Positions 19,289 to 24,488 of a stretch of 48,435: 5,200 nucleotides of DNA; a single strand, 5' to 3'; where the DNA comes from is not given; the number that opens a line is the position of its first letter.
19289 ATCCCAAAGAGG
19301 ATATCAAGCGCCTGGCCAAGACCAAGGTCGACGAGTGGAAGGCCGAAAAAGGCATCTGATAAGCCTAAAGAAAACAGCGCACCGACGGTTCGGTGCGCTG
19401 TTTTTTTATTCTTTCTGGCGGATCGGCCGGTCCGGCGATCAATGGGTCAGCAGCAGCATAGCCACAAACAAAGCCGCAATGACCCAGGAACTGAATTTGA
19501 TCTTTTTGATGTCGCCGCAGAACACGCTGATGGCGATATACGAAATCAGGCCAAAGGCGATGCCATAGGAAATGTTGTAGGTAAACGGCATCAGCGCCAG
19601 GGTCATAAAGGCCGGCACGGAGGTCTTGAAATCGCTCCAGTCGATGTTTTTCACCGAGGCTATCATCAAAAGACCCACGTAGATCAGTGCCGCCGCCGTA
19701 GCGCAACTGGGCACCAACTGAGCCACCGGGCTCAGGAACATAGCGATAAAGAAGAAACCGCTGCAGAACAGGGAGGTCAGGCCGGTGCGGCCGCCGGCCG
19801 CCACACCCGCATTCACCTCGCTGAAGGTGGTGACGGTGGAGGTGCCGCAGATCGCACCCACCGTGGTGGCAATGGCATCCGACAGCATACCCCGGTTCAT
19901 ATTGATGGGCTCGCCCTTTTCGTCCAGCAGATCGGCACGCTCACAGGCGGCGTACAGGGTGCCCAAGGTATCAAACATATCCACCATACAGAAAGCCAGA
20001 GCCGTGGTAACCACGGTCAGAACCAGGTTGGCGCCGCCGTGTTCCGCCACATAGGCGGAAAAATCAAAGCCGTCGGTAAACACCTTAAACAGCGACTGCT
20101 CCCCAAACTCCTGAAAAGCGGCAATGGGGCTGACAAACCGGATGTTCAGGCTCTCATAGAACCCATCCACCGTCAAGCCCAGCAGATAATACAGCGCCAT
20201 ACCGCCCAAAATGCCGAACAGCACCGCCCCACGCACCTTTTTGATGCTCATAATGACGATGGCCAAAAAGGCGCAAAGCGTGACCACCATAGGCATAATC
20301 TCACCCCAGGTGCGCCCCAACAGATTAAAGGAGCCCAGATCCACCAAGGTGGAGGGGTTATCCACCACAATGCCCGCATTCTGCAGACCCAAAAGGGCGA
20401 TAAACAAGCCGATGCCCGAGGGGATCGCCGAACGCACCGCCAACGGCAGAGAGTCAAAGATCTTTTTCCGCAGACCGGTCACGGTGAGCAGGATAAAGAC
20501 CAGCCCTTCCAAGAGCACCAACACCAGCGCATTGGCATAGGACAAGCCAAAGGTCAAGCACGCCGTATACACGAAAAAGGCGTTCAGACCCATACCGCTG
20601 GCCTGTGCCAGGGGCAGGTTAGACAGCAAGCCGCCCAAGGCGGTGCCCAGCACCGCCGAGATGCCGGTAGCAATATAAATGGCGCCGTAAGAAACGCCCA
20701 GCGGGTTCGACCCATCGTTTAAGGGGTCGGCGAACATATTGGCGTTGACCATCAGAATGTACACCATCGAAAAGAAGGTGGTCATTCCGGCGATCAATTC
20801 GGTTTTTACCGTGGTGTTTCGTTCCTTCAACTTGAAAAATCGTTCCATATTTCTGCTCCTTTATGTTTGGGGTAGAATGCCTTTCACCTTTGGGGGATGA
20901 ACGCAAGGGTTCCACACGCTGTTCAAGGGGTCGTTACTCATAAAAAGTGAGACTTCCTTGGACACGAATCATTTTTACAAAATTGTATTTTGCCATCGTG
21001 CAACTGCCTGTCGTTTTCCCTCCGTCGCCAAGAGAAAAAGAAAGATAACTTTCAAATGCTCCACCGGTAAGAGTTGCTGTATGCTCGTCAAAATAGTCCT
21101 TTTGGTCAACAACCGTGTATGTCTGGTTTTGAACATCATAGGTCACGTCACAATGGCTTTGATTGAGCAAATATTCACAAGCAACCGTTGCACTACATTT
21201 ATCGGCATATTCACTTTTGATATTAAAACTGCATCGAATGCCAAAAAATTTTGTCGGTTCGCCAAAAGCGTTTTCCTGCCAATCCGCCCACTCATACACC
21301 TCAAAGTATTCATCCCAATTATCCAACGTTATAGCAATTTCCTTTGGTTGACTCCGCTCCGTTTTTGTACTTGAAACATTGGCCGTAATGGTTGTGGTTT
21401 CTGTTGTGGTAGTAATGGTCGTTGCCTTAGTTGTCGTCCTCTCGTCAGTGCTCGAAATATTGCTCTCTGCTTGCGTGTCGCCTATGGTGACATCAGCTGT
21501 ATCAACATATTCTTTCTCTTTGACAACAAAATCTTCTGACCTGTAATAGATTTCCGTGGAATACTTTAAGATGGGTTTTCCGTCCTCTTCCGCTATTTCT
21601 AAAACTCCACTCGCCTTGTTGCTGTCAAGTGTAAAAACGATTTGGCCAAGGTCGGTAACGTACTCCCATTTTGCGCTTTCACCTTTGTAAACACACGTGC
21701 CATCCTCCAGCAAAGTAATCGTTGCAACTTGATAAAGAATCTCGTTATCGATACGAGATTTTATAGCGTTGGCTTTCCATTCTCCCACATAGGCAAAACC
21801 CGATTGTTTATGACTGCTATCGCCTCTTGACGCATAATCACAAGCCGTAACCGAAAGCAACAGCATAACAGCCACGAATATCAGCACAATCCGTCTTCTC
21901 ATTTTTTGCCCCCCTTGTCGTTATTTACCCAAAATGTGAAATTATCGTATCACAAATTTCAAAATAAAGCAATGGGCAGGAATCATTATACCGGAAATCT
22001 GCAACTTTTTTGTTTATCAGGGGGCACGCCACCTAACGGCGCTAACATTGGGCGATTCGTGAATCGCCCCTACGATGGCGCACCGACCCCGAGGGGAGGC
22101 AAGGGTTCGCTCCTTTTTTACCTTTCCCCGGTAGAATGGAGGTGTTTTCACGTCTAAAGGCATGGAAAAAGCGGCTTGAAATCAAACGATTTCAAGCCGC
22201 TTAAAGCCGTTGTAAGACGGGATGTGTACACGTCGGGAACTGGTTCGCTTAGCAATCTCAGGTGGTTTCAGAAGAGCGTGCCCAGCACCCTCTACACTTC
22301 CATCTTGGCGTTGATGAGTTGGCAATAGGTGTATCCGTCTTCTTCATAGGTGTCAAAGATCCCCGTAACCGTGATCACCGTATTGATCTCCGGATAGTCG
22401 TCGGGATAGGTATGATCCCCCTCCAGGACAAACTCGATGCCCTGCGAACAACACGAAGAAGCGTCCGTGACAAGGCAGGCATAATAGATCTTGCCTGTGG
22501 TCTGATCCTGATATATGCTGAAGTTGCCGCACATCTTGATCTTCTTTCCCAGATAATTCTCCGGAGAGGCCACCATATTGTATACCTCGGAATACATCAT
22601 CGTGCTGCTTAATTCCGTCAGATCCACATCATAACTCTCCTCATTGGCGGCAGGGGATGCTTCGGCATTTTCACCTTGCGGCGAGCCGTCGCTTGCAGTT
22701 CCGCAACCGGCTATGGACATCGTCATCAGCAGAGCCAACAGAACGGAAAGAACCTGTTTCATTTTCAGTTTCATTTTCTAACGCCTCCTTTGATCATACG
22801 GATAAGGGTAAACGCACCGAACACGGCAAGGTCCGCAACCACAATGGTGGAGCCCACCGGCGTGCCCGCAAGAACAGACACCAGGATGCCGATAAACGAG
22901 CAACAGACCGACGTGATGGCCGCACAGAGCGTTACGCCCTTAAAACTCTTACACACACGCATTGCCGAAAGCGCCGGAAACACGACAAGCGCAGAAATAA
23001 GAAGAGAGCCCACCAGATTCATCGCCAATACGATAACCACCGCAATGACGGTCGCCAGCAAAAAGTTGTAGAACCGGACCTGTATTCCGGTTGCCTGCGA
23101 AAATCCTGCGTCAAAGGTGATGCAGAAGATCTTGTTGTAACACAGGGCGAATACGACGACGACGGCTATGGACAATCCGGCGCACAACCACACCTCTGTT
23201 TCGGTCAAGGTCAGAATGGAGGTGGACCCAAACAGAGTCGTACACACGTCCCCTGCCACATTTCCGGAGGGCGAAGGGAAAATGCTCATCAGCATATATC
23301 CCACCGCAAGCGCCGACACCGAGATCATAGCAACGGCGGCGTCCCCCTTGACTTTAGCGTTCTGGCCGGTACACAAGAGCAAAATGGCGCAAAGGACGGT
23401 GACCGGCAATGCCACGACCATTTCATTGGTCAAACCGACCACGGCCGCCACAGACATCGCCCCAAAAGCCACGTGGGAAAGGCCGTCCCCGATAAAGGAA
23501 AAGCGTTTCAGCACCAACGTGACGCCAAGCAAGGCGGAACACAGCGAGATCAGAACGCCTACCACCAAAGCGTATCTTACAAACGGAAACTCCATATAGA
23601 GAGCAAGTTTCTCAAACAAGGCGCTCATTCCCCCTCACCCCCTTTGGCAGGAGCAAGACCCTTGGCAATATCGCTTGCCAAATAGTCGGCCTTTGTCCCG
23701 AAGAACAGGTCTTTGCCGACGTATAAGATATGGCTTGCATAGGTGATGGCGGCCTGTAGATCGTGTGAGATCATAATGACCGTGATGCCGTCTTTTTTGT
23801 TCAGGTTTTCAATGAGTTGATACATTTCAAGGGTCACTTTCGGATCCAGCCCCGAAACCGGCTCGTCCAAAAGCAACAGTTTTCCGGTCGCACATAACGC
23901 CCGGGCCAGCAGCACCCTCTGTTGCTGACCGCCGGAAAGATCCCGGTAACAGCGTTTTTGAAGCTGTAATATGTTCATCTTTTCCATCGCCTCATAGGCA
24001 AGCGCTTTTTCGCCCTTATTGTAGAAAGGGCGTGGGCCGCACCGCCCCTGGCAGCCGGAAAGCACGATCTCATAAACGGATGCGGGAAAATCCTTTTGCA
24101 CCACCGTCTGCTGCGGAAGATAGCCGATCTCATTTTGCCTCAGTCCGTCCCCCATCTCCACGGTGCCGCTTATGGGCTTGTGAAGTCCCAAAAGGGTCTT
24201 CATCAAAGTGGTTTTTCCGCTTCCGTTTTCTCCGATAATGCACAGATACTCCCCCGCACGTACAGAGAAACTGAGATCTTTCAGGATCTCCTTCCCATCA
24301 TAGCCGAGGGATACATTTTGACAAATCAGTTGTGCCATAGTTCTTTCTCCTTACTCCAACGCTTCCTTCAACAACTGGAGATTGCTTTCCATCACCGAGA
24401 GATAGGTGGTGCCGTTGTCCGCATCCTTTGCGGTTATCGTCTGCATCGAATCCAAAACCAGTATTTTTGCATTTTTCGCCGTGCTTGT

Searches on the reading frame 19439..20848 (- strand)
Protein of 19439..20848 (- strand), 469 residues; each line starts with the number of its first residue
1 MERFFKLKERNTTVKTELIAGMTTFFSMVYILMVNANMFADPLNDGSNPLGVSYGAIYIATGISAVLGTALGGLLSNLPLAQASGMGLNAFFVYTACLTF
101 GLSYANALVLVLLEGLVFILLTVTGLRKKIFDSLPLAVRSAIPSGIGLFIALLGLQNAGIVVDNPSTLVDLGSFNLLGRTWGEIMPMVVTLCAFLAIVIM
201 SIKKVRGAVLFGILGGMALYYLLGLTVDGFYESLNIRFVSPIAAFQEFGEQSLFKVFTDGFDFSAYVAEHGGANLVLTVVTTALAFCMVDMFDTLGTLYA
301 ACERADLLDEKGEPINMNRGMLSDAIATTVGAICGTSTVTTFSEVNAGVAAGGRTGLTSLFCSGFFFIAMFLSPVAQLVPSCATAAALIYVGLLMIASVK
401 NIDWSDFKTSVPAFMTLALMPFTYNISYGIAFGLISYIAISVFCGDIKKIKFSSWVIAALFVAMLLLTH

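Call 5: search_protein_families(library=pfam, proteins=[window:19439-20848:-], max_evalue=0.01)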
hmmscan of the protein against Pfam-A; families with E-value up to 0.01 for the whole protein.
window:19439-20848:- (469 aa): 1 family
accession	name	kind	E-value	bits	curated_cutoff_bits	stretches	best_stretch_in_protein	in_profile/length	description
PF00860.26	Xan_ur_permease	-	5.9e-37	127.7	27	1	17-430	3-387/389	Permease family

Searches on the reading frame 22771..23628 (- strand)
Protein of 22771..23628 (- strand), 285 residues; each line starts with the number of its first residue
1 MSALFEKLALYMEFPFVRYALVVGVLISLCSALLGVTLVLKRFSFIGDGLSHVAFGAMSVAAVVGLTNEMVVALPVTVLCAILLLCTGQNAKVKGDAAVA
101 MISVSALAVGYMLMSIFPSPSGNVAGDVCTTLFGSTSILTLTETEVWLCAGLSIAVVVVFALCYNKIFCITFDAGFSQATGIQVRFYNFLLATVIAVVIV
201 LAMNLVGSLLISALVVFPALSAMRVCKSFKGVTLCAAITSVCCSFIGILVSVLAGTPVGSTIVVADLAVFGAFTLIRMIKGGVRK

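Call 5: search_protein_families(library=pfam, proteins=[window:22771-23628:-], max_evalue=0.01)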
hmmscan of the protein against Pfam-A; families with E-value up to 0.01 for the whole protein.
window:22771-23628:- (285 aa): 1 family
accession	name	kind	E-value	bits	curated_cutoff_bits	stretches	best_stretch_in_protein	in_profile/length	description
PF00950.22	ABC-3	-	2.3e-46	158.9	20.1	1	14-270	2-251/258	ABC 3 transport family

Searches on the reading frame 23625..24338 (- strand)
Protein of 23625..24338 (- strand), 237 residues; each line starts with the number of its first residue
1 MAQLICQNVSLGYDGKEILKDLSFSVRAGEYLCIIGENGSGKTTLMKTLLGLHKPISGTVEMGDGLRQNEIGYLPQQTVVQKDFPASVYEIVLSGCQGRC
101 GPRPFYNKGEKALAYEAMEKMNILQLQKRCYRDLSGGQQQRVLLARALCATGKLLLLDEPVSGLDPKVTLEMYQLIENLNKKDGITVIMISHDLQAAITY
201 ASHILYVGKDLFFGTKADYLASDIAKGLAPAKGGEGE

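Call 5: search_protein_families(library=pfam, proteins=[window:23625-24338:-], max_evalue=0.01)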
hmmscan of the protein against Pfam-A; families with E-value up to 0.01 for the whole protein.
window:23625-24338:- (237 aa): 11 families
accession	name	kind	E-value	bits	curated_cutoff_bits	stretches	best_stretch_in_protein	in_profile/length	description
PF00005.33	ABC_tran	-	1.4e-29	103.9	25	1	19-161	1-136/137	ABC transporter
PF13304.12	AAA_21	-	2.1e-13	51.4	27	2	127-194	231-300/304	AAA domain, putative AbiEii toxin, Type IV TA system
PF02463.25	SMC_N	-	6.7e-06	26.1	40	0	32-49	27-44/220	RecF/RecN/SMC N terminal domain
PF13401.12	AAA_22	-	0.00011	22.9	27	1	32-190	8-121/130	AAA domain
PF13479.12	AAA_24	-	0.00054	20.3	27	0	32-63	5-33/195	AAA domain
PF13166.12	AAA_13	-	0.0018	17.5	36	0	33-52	20-39/713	AAA domain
PF13191.12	AAA_16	-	0.0037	18.2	32.6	1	25-55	18-51/167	AAA ATPase domain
PF13476.12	AAA_23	-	0.0043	18.2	27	1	33-47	23-37/201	AAA domain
PF13555.12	AAA_29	-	0.0049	17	27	1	29-46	23-39/61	P-loop containing region of AAA domain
PF13175.12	AAA_15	-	0.0058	16.7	32.1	1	31-50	25-44/374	AAA ATPase domain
PF05729.18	NACHT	-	0.0066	16.7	26.7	0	31-50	2-21/167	NACHT domain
